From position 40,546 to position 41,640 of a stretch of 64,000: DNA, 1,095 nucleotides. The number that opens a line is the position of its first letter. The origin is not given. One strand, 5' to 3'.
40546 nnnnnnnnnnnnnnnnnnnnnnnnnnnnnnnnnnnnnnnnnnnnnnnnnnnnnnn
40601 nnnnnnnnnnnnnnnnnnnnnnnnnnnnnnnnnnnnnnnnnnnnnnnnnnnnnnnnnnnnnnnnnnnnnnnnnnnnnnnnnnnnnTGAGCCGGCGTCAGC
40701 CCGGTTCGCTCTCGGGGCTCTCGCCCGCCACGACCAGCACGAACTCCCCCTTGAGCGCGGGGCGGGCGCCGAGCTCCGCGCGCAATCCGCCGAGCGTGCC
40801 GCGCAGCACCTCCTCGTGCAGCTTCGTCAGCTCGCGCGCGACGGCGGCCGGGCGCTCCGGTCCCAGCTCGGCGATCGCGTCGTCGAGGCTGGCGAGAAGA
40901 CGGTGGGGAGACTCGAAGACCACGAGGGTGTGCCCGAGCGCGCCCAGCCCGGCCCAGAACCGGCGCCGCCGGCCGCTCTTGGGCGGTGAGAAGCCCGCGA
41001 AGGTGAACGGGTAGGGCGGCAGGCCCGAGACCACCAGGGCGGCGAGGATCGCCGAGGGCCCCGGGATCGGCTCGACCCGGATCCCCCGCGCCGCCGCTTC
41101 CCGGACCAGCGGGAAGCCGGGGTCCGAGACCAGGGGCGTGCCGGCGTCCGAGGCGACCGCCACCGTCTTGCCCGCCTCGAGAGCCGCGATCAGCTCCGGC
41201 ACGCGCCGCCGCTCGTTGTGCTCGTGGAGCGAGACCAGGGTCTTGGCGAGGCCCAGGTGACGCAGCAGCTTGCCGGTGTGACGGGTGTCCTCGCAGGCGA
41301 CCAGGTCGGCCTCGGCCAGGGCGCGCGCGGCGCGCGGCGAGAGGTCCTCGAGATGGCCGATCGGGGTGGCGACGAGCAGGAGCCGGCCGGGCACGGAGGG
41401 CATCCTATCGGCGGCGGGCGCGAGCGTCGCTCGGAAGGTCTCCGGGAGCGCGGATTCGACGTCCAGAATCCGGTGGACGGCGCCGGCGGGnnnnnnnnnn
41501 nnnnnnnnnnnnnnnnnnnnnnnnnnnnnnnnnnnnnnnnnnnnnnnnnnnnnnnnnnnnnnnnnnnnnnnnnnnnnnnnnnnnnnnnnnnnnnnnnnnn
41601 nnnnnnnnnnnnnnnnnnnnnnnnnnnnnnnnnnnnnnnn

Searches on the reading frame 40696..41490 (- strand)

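Call 50: search_protein_families(library=pfam, proteins=[window:40696-41490:-], max_evalue=0.0001)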
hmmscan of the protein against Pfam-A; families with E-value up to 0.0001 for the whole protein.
window:40696-41490:- (264 aa): 1 family
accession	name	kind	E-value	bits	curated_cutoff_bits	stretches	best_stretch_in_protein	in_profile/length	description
PF00590.25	TP_methylase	-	3e-39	135.6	27.8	1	37-235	2-210/212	Tetrapyrrole (Corrin/Porphyrin) Methylases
